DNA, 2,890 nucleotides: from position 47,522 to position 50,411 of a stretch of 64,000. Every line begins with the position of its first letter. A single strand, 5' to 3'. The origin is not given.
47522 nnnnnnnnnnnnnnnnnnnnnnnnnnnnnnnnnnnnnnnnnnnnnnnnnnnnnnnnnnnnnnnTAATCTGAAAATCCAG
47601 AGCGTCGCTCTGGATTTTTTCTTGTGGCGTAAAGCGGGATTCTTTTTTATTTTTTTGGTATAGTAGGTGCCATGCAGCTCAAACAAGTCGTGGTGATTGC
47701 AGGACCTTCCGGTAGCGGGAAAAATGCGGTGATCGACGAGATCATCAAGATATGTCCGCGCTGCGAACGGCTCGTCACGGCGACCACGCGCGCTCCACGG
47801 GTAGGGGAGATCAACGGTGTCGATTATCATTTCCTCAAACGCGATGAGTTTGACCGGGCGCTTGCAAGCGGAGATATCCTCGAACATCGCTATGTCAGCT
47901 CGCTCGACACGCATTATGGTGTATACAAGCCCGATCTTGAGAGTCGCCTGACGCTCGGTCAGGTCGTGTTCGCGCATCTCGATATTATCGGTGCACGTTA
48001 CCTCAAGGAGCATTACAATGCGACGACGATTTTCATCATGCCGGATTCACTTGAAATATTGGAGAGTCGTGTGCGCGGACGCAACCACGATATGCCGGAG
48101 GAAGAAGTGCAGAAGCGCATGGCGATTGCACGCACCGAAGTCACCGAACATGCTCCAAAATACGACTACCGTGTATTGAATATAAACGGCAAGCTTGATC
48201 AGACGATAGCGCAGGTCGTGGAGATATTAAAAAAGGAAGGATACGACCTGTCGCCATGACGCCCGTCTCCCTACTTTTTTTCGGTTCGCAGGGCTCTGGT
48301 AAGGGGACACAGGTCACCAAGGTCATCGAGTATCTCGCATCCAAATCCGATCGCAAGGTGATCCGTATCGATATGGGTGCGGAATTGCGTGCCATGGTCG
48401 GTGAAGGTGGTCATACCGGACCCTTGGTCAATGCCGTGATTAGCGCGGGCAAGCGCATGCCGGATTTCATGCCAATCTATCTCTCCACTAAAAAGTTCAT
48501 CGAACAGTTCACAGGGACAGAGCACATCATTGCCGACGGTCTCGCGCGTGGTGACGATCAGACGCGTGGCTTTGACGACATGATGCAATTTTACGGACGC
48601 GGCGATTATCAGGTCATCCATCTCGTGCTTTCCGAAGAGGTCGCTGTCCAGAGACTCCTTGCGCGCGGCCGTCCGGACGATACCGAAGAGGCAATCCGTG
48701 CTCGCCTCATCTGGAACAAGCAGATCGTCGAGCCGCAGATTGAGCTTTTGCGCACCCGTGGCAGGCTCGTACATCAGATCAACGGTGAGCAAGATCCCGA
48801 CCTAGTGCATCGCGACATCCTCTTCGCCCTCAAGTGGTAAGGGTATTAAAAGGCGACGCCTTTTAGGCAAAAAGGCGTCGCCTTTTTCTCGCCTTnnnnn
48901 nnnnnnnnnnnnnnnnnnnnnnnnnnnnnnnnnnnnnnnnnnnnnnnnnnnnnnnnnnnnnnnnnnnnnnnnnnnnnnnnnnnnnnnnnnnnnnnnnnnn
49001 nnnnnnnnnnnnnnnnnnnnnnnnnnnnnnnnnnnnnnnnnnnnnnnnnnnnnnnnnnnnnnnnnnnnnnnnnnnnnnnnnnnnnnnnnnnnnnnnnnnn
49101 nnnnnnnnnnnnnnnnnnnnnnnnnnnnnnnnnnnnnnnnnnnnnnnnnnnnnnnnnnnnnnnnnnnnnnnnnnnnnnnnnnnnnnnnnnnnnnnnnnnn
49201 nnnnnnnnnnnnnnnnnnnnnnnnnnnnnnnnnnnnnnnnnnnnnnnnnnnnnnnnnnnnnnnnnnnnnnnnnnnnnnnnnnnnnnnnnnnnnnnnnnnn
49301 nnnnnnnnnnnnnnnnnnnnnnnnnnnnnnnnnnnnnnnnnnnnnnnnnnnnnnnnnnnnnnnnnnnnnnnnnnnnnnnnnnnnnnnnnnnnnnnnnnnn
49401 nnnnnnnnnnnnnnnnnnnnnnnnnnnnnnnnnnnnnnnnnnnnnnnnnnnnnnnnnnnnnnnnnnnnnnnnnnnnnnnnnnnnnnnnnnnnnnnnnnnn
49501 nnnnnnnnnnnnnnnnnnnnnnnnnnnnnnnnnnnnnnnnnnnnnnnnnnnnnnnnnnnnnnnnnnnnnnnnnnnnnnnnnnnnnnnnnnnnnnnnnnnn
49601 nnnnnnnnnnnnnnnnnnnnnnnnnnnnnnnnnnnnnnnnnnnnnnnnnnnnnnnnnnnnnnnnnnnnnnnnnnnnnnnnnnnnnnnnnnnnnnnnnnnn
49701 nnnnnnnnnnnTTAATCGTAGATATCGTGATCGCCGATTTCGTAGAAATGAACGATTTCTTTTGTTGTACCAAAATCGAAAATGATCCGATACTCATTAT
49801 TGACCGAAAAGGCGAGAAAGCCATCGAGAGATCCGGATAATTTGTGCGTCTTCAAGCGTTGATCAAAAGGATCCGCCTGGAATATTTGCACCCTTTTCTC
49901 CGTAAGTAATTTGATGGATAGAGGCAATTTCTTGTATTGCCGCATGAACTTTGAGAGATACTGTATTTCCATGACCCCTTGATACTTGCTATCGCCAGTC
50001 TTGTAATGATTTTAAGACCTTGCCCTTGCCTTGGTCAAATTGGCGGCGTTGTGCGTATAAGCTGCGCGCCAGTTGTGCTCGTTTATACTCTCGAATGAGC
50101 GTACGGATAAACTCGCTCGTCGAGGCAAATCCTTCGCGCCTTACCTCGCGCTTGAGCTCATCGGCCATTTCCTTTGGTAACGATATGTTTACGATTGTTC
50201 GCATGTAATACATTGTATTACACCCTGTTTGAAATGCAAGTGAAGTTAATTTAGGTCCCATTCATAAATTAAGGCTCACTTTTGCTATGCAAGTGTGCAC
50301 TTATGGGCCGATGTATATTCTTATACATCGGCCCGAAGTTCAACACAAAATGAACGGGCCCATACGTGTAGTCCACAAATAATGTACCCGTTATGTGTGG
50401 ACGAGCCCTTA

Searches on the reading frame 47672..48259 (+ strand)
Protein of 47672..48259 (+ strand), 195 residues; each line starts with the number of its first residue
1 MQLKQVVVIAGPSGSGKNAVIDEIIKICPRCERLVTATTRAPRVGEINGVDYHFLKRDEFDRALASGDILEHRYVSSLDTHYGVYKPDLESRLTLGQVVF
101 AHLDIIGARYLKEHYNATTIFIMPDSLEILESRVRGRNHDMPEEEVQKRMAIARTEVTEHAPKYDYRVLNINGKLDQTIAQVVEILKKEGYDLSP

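Call 7: search_protein_families(library=pfam, proteins=[window:47672-48259:+], max_evalue=0.01)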
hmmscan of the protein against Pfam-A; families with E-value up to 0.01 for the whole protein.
window:47672-48259:+ (195 aa): 1 family
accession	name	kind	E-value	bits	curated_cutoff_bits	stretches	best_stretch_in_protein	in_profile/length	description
PF00625.27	Guanylate_kin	-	5.1e-27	95.2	25.2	1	5-188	3-181/182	Guanylate kinase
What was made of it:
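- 47672..48259 (+): gmk (guanylate kinase), first gene of the native gmk-adk-map block. Pfam, 95.2 bits (call 7).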

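Call 14: find_encoding_contigs(protein=window:47672-48259:+, flank=6000, max_places=10)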
Protein window:47672-48259:+ (195 aa): 1 contig read that carries it; 1 place shown.
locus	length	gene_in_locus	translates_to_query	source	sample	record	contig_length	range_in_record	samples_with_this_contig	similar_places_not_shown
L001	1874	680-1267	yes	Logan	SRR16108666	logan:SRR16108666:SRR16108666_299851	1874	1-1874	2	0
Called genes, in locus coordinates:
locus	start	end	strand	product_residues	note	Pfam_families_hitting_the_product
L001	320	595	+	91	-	-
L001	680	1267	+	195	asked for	PF00625:Guanylate_kin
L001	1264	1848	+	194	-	PF00406:ADK, PF13207:AAA_17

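Call 21: find_homologous_proteins(query=window:47672-48259:+, max_evalue=1e-30)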
Query window:47672-48259:+ (195 aa): 746 proteins with E <= 1e-30 among 1319 candidates; the best 120 are listed.
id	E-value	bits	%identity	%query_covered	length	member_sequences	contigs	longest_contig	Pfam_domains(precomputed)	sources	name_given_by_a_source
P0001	3.5e-124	429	100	100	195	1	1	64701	PF00625.28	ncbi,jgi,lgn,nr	ncbi:guanylate kinase [Candidatus Kaiserbacteria bacterium]|nr:guanylate kinase [Candidatus Kaiserba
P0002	3.7e-107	374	87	98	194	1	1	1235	PF00625.28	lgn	-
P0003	7.0e-105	367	84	99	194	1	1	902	PF00625.28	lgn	-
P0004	2.0e-103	362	84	99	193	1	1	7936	PF00625.28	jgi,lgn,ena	-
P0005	2.1e-98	345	81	99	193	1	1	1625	PF00625.28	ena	-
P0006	3.0e-96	338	79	99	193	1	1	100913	PF00625.28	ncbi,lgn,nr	ncbi:hypothetical protein HZC00_03435 [Candidatus Kaiserbacteria bacterium]|nr:hypothetical protein 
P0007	4.2e-95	335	78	99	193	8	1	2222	PF00625.28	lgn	-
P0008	1.5e-92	326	77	99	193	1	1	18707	PF00625.28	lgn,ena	-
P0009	2.8e-92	325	77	99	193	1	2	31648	PF00625.28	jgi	-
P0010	3.4e-92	325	76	97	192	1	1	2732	PF00625.28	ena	-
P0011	4.5e-91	322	75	99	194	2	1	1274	PF00625.28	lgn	-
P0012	4.5e-91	322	76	97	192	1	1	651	PF00625.28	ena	-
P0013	2.8e-84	299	76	89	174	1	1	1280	PF00625.28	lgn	-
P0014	9.8e-82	291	68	97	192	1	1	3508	PF00625.28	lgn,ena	-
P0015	1.1e-81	291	68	97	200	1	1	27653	PF00625.28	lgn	-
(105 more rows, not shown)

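Call 22: find_encoding_contigs(protein=P0004, flank=8000, max_places=3)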
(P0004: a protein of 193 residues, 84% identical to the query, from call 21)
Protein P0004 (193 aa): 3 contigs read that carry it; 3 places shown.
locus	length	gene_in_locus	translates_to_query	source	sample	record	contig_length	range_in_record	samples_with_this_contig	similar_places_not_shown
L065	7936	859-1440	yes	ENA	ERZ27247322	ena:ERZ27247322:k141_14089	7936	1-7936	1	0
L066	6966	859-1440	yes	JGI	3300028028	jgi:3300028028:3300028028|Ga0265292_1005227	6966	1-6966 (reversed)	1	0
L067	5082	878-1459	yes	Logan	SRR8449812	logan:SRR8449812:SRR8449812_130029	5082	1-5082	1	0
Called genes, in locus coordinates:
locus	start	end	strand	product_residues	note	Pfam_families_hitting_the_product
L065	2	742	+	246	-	?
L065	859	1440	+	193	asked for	PF00625:Guanylate_kin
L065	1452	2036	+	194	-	PF13671:AAA_33 (faint), PF00406:ADK, PF13207:AAA_17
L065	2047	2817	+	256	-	PF00557:Peptidase_M24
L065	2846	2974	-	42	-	-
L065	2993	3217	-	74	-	PF01402:RHH_1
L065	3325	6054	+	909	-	PF26449:DUF8128, PF10412:TrwB_AAD_bind (faint), PF12696:TraG-D_C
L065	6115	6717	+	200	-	PF00334:NDK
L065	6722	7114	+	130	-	PF02452:PemK_toxin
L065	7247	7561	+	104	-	-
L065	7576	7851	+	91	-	-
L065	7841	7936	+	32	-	?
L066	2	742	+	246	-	?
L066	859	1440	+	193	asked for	PF00625:Guanylate_kin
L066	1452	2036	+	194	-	PF13671:AAA_33 (faint), PF00406:ADK, PF13207:AAA_17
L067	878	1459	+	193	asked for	PF00625:Guanylate_kin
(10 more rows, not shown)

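Call 23: find_encoding_contigs(protein=P0006, flank=8000, max_places=3)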
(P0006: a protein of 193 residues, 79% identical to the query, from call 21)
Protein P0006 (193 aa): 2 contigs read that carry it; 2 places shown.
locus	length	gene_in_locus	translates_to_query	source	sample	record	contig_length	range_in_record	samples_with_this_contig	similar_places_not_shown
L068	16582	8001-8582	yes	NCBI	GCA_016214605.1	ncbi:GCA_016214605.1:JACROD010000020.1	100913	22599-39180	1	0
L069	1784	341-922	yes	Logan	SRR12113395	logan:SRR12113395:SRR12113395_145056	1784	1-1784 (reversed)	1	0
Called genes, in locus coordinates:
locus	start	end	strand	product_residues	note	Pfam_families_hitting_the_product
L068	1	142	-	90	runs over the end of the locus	-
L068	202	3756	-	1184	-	PF00176:SNF2-rel_dom, PF00270:DEAD (weak), PF00271:Helicase_C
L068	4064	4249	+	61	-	PF00253:Ribosomal_S14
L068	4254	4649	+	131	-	PF00410:Ribosomal_S8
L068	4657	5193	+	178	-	PF00347:Ribosomal_L6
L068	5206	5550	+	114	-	PF00861:Ribosomal_L18p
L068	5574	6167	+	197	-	PF00333:Ribosomal_S5, PF03719:Ribosomal_S5_C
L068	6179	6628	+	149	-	PF00828:Ribosomal_L27A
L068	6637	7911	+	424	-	PF00344:SecY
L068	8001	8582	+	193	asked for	PF00625:Guanylate_kin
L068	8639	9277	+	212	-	PF00406:ADK, PF13207:AAA_17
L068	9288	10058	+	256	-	PF00557:Peptidase_M24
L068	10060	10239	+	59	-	-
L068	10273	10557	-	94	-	-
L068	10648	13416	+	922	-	PF26449:DUF8128, PF12696:TraG-D_C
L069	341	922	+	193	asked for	PF00625:Guanylate_kin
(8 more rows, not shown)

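Call 24: find_encoding_contigs(protein=P0002, flank=8000, max_places=3)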
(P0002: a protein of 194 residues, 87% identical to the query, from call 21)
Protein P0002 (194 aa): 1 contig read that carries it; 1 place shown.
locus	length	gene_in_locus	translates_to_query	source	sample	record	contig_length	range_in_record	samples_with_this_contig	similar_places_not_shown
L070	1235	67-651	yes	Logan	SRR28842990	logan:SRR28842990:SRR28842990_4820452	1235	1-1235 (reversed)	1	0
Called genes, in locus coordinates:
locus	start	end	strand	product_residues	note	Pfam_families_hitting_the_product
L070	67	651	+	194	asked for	PF00625:Guanylate_kin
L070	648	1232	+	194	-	PF00406:ADK, PF13207:AAA_17 (weak)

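Call 32: find_encoding_contigs(protein=P0003, flank=6000, max_places=3)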
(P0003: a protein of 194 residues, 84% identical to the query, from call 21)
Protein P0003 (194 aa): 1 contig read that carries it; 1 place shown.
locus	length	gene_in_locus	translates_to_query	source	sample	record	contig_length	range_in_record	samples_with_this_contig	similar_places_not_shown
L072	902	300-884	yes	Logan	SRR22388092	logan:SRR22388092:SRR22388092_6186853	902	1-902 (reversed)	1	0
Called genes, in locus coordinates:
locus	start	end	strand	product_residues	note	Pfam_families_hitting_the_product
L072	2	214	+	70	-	?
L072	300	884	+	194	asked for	PF00625:Guanylate_kin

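Call 33: find_encoding_contigs(protein=P0005, flank=6000, max_places=3)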
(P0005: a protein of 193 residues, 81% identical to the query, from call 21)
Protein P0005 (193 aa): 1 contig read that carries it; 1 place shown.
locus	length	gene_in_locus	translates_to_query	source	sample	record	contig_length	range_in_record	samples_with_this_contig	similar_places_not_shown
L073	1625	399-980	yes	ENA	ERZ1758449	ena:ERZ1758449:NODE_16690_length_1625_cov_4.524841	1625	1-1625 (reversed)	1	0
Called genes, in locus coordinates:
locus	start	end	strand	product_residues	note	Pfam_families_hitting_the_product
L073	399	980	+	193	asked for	PF00625:Guanylate_kin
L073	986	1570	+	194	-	PF00406:ADK, PF13207:AAA_17 (faint)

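Call 34: find_encoding_contigs(protein=P0007, flank=6000, max_places=4)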
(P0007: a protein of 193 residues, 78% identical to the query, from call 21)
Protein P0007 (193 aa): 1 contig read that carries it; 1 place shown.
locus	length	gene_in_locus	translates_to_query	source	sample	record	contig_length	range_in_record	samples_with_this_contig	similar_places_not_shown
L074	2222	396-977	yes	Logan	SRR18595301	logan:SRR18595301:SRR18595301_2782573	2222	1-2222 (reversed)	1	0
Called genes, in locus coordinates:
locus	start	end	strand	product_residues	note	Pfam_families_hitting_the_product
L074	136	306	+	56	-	-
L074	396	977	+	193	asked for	PF00625:Guanylate_kin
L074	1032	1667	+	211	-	PF00406:ADK, PF13207:AAA_17, PF13671:AAA_33 (weak)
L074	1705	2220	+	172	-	?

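Call 59: find_encoding_contigs(protein=P0008, flank=4000, max_places=2)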
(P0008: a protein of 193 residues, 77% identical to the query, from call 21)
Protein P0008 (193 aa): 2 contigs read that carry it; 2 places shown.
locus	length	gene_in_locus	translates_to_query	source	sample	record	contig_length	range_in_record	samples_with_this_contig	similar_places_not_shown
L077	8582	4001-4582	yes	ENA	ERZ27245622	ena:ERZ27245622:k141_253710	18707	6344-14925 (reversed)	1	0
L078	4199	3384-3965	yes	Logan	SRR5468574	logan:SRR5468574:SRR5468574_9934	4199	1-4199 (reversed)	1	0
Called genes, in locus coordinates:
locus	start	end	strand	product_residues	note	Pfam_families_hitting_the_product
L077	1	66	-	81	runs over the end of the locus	-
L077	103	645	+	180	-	-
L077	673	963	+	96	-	-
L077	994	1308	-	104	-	-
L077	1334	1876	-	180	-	-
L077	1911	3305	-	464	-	PF11104:PilM_2, PF05137:PilN (weak)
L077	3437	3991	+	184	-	PF07963:N_methyl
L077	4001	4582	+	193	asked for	PF00625:Guanylate_kin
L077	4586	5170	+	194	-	PF00406:ADK, PF13207:AAA_17 (weak)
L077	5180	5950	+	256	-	PF00557:Peptidase_M24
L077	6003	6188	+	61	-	-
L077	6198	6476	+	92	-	PF05015:HigB-like_toxin (weak)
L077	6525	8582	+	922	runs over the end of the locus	PF26449:DUF8128, PF12696:TraG-D_C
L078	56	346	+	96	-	-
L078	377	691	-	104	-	-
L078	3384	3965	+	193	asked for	PF00625:Guanylate_kin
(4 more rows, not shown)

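Call 60: find_encoding_contigs(protein=P0009, flank=4000, max_places=2)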
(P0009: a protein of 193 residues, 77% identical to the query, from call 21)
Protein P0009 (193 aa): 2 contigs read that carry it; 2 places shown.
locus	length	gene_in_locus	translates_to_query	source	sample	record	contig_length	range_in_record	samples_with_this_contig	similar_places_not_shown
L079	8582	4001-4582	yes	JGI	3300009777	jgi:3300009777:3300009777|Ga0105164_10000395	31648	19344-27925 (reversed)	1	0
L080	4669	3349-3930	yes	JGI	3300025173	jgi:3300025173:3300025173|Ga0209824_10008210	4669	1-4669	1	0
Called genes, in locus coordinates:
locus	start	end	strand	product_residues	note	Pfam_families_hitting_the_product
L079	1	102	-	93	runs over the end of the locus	-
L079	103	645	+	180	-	-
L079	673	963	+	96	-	-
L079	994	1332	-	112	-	-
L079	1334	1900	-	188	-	-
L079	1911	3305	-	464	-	PF11104:PilM_2, PF05137:PilN (weak)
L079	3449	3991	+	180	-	PF07963:N_methyl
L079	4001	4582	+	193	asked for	PF00625:Guanylate_kin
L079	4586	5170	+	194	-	PF00406:ADK, PF13207:AAA_17 (weak)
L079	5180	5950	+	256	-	PF00557:Peptidase_M24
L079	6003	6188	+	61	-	-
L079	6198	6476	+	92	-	PF05015:HigB-like_toxin (weak)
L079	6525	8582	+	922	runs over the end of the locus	PF26449:DUF8128, PF12696:TraG-D_C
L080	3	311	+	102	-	?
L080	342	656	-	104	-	-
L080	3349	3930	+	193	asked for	PF00625:Guanylate_kin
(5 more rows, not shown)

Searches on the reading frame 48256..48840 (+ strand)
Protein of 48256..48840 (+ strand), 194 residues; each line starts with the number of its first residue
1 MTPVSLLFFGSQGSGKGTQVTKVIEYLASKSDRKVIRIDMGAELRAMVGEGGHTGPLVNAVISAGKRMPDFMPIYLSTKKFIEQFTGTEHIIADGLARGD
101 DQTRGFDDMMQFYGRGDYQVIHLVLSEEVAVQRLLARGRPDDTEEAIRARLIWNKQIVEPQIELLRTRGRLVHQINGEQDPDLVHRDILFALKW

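Call 7: search_protein_families(library=pfam, proteins=[window:48256-48840:+], max_evalue=0.01)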
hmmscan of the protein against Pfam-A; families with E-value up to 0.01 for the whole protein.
window:48256-48840:+ (194 aa): 5 families
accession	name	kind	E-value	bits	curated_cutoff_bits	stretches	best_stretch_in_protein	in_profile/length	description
PF00406.28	ADK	-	1.3e-16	61.5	26.8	1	9-168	2-149/151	Adenylate kinase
PF13207.12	AAA_17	-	4.8e-09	37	27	1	10-148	2-136/136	AAA domain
PF13671.12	AAA_33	-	2.2e-05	25.2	27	1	7-151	3-133/143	AAA domain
PF06414.18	Zeta_toxin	-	0.00019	21.4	22.3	0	2-40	15-51/199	Zeta toxin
PF00448.28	SRP54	-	0.0058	16.7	22.7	0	5-35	3-32/196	SRP54-type protein, GTPase domain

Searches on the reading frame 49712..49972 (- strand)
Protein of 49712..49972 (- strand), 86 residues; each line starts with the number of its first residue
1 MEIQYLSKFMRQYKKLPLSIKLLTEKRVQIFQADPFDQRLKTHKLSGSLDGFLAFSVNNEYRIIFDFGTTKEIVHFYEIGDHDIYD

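Call 7: search_protein_families(library=pfam, proteins=[window:49712-49972:-], max_evalue=0.01)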
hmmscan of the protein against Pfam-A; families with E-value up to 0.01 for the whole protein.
window:49712-49972:- (86 aa): 2 families
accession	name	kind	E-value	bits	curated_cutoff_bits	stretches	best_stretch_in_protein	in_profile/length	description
PF15738.11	YafQ_toxin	-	3.8e-05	24.3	30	1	2-83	2-84/88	Bacterial toxin of type II toxin-antitoxin system, YafQ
PF05015.19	HigB-like_toxin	-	0.00026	21.9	27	1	41-77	52-87/91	RelE-like toxin of type II toxin-antitoxin system HigB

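Call 39: search_protein_families(library=ncbifam, proteins=[window:49712-49972:-], max_evalue=0.01)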
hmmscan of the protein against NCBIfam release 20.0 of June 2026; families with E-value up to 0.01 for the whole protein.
window:49712-49972:- (86 aa): 3 families
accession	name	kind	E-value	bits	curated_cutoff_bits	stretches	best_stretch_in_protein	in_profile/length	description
TIGR00053.1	TIGR00053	subfamily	5.8e-06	26.8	87.25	1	2-83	3-88/92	YafQ family addiction module toxin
TIGR02385.1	RelE_StbE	subfamily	2.4e-05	24.7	27.9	1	4-82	3-84/88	type II toxin-antitoxin system mRNA interferase toxin, RelE/StbE family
TIGR02116.1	toxin_Txe_YoeB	equivalog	0.0011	19.1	51.8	1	21-79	20-76/80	Txe/YoeB family addiction module toxin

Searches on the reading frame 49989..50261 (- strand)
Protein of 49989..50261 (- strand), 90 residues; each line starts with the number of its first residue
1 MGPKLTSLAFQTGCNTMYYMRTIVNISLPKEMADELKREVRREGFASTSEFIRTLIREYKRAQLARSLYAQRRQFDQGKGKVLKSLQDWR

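Call 7: search_protein_families(library=pfam, proteins=[window:49989-50261:-], max_evalue=0.01)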
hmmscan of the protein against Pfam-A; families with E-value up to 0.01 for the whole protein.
window:49989-50261:- (90 aa): 1 family
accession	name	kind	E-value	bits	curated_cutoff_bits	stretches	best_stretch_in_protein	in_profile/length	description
PF01402.27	RHH_1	-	1.1e-09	38.4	20.5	1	24-60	2-37/39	Ribbon-helix-helix protein, copG family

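Call 39: search_protein_families(library=ncbifam, proteins=[window:49989-50261:-], max_evalue=0.01)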
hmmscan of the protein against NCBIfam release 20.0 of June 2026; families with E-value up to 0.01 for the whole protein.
window:49989-50261:- (90 aa): 4 families
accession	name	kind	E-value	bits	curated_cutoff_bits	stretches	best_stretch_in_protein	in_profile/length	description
NF001884.0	PRK00630.1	subfamily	1.7e-06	28.2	119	1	25-59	14-48/148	nickel responsive regulator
NF041551.1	YlcI_YnfO_N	subfamily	0.001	19.1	30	1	20-57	1-36/42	YlcI/YnfO family protein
NF002169.0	PRK01002.1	subfamily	0.0018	18.2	111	1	24-59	7-42/141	nickel responsive regulator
NF002815.0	PRK02967.1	equivalog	0.0041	17.2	83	1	24-60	4-40/139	nickel-responsive transcriptional regulator NikR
